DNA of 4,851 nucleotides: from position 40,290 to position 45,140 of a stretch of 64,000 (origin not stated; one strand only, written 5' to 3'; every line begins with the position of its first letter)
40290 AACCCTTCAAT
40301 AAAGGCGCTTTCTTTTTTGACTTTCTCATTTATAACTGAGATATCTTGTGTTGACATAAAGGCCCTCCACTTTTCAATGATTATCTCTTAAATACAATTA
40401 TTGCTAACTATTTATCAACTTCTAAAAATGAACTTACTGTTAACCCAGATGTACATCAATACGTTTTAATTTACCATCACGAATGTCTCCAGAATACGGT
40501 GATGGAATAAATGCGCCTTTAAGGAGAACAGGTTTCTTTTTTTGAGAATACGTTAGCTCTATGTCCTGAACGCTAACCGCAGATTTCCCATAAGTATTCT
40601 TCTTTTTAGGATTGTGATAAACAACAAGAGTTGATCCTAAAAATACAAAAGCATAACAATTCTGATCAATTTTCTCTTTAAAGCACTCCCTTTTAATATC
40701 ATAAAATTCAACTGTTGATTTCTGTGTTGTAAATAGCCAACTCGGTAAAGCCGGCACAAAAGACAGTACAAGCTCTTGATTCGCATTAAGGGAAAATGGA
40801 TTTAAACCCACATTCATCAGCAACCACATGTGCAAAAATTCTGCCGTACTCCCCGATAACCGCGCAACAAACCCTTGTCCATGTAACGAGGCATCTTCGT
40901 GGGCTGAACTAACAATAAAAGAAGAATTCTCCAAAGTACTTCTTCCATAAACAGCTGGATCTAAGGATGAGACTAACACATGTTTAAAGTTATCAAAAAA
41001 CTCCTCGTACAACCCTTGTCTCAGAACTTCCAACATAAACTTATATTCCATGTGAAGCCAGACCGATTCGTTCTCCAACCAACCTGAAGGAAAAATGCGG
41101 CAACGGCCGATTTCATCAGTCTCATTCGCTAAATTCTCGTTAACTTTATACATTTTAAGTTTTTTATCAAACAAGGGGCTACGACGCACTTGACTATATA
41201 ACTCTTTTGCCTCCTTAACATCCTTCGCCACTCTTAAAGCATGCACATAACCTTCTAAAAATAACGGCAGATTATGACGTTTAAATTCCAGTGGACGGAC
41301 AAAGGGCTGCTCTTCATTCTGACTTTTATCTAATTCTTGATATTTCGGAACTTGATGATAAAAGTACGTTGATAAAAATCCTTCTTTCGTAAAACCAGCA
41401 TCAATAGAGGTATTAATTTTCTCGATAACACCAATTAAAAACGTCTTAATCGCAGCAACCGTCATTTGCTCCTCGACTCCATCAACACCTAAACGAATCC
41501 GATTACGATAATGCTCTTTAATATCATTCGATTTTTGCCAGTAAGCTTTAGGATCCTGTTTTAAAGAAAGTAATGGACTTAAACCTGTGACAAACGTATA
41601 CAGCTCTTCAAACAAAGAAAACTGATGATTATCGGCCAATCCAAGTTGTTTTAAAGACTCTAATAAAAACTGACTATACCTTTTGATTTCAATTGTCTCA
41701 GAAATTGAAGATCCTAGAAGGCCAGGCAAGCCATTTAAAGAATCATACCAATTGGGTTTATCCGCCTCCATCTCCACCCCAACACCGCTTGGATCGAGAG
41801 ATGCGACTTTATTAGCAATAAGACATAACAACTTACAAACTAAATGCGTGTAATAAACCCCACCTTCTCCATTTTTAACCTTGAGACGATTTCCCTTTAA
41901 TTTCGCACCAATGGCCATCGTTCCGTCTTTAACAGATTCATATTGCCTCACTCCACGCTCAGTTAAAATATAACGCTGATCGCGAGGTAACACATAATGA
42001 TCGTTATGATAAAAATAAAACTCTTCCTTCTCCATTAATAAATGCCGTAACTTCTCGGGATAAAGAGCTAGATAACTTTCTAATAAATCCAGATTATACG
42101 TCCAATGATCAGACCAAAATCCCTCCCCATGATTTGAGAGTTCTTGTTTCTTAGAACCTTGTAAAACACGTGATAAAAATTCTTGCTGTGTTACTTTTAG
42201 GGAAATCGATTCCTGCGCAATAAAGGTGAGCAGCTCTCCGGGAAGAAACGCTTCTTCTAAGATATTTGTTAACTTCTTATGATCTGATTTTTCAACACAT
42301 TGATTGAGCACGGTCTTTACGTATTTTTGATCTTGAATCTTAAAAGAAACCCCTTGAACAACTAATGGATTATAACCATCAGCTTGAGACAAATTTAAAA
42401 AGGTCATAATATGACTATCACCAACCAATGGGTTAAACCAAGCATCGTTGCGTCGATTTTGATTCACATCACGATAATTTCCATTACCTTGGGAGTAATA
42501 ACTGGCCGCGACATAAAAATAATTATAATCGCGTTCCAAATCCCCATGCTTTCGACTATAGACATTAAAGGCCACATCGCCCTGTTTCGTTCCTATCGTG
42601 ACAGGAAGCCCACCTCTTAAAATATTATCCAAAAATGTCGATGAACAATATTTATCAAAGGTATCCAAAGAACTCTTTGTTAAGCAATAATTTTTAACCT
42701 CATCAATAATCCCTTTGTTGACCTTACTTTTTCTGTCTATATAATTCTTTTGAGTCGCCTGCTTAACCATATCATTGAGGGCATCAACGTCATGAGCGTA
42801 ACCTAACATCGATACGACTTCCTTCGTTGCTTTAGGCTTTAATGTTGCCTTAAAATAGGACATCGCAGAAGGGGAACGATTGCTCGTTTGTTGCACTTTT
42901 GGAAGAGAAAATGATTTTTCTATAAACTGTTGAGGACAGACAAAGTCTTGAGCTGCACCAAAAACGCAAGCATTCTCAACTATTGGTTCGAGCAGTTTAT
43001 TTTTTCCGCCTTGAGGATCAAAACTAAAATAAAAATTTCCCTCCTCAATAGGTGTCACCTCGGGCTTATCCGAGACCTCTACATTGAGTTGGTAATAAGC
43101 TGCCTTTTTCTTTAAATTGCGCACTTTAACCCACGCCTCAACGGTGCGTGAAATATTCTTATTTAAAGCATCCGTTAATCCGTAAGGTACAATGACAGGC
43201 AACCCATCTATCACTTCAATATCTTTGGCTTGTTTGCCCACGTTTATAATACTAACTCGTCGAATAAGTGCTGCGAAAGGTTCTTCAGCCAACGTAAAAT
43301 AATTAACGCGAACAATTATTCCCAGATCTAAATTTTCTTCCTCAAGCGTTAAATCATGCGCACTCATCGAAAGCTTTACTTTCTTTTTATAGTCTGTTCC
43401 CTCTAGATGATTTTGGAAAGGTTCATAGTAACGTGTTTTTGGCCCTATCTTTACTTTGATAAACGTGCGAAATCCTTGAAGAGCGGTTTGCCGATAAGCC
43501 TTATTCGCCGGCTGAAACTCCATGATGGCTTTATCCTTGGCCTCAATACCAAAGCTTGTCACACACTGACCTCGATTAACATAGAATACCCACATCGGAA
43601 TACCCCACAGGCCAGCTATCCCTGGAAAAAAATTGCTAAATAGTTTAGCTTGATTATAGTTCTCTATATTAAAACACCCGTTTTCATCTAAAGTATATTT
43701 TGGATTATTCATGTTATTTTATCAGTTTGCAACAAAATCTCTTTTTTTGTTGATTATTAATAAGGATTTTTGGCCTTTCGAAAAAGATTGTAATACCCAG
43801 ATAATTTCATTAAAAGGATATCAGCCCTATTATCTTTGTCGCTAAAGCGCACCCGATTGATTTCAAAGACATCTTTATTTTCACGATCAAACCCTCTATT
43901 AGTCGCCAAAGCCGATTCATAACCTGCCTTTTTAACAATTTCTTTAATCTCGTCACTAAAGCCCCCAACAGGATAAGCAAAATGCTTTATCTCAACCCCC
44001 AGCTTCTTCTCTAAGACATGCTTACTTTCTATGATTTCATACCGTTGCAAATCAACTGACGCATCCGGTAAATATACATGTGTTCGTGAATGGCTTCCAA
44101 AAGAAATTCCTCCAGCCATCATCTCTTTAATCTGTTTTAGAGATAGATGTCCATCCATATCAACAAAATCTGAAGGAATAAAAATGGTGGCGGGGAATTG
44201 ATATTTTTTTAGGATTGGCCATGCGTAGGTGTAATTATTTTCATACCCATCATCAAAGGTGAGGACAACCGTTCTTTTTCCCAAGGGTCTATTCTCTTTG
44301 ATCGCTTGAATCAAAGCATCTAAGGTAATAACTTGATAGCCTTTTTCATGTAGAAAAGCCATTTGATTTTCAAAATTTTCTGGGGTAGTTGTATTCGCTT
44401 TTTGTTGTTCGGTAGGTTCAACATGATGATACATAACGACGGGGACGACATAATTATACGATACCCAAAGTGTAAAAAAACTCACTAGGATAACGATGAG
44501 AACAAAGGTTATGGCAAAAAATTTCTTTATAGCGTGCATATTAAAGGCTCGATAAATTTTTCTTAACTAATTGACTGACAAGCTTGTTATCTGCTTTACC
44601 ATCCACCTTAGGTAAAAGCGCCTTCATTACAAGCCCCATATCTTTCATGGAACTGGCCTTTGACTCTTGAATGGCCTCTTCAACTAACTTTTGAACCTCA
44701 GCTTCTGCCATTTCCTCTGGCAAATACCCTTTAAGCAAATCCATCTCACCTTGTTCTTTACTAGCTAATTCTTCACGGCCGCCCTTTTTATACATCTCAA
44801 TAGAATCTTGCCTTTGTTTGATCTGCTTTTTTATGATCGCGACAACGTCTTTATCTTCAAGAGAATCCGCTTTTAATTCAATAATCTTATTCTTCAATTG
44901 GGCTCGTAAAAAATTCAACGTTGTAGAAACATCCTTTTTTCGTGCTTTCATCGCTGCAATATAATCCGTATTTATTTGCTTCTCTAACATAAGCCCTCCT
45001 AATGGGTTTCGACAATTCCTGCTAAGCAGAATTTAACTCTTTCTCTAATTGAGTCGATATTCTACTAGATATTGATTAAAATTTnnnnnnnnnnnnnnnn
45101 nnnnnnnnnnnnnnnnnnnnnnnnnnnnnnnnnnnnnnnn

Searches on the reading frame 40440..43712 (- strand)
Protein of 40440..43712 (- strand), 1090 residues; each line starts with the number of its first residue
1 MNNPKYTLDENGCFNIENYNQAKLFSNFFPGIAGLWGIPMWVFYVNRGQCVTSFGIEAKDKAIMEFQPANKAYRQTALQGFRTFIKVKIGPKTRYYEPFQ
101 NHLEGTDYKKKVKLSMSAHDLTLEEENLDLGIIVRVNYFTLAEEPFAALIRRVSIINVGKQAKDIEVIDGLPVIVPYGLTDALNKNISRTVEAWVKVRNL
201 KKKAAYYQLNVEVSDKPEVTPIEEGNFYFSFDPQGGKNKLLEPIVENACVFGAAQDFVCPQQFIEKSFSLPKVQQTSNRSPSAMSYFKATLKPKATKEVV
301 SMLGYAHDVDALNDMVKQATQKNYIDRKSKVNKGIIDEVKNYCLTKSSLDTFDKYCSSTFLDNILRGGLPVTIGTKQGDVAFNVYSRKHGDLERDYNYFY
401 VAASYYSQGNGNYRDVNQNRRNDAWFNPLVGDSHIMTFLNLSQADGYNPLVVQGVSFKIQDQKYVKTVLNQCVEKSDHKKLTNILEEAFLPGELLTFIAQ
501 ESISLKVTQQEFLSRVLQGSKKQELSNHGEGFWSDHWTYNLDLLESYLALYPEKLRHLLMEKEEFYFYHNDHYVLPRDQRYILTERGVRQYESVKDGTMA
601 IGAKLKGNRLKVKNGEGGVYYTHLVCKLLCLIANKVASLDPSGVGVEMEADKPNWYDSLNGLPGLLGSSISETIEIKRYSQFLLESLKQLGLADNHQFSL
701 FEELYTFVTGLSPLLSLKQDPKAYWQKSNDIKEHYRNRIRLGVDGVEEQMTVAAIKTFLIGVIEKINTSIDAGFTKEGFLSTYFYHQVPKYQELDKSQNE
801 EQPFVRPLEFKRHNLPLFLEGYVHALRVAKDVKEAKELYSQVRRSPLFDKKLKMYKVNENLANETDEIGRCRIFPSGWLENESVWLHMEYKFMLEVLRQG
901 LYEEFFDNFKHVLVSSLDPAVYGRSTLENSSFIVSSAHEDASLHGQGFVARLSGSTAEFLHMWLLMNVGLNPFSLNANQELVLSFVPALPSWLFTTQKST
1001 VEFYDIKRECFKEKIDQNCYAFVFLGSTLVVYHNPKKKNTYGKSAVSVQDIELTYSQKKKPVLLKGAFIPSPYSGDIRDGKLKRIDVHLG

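Call 10: search_protein_families(library=pfam, proteins=[window:40440-43712:-], max_evalue=0.001)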
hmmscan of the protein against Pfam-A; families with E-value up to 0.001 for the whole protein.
window:40440-43712:- (1090 aa): 0 families

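Call 33: search_protein_families(library=ncbifam, proteins=[window:40440-43712:-], max_evalue=0.01)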
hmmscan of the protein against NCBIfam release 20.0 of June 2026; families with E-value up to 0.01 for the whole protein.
window:40440-43712:- (1090 aa): 1 family
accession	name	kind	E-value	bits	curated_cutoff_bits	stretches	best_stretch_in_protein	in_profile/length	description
NF058639.1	GH149_beta_1_3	equivalog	4.9e-36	123.9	1150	3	7-234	11-230/1134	1,3-beta-D-glucan phosphorylase, GH149 family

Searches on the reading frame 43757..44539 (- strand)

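Call 10: search_protein_families(library=pfam, proteins=[window:43757-44539:-], max_evalue=0.001)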
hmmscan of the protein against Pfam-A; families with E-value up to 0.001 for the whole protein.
window:43757-44539:- (260 aa): 1 family
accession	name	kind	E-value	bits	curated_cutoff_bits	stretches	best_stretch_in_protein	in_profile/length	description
PF01522.26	Polysacc_deac_1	-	1e-28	100.2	23.1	1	85-208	3-122/124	Polysaccharide deacetylase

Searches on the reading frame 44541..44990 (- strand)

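Call 10: search_protein_families(library=pfam, proteins=[window:44541-44990:-], max_evalue=0.001)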
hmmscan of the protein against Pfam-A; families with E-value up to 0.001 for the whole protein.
window:44541-44990:- (149 aa): 1 family
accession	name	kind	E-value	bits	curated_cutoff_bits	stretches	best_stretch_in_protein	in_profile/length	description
PF09424.15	YqeY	-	1.3e-44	152.2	27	1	4-146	2-143/143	Yqey-like protein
